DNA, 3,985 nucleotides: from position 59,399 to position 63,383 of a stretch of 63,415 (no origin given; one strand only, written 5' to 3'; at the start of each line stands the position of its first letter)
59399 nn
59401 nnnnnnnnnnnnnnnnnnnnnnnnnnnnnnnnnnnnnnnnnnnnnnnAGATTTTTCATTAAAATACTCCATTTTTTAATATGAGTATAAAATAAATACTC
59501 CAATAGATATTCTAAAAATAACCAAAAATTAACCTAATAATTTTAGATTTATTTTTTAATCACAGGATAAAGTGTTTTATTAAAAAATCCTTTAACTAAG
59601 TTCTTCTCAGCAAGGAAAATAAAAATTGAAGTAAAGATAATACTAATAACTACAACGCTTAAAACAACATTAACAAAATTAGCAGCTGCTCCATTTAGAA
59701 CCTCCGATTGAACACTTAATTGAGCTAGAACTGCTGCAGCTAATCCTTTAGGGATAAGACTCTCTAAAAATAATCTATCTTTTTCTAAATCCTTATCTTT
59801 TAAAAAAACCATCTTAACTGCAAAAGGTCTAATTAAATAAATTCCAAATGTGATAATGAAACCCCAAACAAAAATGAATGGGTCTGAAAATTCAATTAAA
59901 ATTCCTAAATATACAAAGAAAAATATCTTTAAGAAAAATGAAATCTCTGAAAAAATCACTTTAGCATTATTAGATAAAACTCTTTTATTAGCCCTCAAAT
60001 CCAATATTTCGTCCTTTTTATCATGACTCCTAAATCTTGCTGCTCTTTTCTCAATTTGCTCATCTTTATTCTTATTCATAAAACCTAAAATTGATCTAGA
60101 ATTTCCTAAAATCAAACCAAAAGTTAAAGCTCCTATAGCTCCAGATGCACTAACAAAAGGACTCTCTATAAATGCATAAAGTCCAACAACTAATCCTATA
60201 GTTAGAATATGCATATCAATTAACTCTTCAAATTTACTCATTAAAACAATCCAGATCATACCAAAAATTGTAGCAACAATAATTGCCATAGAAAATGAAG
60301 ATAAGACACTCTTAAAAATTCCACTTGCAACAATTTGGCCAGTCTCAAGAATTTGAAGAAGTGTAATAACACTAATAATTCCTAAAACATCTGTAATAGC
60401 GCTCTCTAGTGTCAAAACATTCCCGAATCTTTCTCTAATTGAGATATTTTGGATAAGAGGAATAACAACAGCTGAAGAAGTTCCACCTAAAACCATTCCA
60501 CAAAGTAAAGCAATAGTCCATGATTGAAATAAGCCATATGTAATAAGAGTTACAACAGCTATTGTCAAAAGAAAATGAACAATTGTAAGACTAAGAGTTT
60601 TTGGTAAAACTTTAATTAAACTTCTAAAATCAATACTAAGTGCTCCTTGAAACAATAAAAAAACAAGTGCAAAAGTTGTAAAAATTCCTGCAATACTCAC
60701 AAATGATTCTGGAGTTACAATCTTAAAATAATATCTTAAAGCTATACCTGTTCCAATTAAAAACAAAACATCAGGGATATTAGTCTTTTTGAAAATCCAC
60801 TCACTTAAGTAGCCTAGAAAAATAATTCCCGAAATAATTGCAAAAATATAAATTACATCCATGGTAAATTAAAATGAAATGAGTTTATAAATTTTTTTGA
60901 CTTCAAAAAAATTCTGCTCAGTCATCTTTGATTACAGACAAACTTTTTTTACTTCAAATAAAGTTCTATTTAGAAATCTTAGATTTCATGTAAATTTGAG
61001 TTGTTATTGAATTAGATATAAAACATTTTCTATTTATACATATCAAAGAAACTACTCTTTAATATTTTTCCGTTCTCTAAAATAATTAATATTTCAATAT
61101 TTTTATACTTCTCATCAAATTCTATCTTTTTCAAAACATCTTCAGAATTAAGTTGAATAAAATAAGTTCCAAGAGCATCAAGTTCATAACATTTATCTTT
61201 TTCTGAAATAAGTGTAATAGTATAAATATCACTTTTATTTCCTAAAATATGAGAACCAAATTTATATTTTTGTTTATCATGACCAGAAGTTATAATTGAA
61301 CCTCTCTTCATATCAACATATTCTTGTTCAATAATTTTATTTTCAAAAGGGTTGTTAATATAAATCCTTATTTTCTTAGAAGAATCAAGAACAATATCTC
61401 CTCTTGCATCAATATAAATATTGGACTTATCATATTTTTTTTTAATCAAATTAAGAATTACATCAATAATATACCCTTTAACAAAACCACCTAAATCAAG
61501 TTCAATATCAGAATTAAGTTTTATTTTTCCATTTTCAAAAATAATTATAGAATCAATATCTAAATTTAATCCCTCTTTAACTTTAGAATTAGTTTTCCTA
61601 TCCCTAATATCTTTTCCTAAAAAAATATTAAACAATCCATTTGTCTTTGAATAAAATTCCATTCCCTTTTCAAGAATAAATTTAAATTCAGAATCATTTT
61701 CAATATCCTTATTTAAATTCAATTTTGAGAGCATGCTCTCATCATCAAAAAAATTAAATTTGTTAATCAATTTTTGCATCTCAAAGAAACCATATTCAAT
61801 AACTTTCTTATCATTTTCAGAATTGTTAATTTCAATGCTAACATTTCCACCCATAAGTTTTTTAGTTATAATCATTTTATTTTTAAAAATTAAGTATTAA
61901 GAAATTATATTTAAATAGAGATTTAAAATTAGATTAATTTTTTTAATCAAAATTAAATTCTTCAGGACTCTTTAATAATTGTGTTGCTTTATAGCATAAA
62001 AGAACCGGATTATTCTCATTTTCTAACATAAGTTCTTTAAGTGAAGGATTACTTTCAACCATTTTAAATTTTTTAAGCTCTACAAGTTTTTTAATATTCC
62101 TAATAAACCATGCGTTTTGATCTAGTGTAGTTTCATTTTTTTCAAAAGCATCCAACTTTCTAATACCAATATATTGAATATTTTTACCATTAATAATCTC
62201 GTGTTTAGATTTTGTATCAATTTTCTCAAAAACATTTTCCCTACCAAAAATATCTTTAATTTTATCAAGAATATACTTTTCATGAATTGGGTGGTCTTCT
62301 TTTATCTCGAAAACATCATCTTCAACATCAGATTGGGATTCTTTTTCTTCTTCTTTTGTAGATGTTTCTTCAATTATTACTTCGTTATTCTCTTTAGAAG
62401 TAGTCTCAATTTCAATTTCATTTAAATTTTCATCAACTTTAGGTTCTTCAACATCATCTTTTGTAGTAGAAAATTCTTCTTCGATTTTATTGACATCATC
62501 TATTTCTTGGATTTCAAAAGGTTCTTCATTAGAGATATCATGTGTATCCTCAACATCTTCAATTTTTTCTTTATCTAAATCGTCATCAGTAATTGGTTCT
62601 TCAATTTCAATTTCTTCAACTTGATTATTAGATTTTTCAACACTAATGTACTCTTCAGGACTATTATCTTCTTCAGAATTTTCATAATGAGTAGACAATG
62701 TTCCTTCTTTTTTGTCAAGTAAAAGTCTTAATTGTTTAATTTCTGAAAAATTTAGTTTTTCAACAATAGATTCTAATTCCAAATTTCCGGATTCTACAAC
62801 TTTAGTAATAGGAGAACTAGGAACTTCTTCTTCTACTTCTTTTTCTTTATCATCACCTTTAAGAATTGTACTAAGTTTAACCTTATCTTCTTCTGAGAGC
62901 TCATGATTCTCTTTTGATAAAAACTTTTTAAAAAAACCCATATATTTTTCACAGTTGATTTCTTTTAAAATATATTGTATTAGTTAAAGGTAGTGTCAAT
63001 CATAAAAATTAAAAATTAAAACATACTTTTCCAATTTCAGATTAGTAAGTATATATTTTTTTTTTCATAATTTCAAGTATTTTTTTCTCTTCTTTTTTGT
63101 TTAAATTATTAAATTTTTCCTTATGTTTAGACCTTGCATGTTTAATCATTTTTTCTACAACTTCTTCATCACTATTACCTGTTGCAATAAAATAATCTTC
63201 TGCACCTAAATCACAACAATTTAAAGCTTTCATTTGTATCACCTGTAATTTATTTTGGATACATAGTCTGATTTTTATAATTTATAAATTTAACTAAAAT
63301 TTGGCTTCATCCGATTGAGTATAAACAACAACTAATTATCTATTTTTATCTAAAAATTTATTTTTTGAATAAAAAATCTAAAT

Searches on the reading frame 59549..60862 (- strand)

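Call 60: search_protein_families(library=pfam, proteins=[window:59549-60862:-], max_evalue=0.001)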
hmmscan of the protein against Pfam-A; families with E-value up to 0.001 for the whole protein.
window:59549-60862:- (437 aa): 1 family
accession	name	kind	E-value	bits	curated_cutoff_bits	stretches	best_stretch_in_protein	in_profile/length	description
PF00999.27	Na_H_Exchanger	-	2.4e-26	92.9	26.2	1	14-414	4-368/375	Sodium/hydrogen exchanger, transmembrane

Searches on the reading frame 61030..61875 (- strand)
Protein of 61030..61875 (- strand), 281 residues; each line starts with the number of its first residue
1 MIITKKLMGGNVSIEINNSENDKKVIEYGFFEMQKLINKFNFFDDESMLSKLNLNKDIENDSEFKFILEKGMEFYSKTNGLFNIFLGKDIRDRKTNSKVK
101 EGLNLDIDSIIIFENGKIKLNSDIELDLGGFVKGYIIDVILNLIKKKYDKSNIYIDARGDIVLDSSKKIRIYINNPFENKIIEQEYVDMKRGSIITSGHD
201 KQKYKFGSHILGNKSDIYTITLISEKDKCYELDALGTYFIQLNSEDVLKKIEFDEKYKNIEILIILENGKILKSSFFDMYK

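Call 16: search_protein_families(library=pfam, proteins=[window:61030-61875:-], max_evalue=0.001)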
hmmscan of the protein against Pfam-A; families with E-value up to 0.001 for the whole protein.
window:61030-61875:- (281 aa): 1 family
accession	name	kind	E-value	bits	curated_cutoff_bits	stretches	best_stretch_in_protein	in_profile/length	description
PF02424.20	ApbE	-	1.4e-24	87.5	25.6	1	8-252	1-256/266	ApbE family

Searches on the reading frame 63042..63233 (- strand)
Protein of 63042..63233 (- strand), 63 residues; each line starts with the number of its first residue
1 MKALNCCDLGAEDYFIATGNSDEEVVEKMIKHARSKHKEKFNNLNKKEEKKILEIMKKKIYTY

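Call 60: search_protein_families(library=pfam, proteins=[window:63042-63233:-], max_evalue=0.001)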
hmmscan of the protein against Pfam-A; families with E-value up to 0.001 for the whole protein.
window:63042-63233:- (63 aa): 1 family
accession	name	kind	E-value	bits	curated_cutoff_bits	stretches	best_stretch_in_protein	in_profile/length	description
PF06348.16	DUF1059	-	5.9e-07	30.1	21.1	1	1-40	1-40/56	Protein of unknown function (DUF1059)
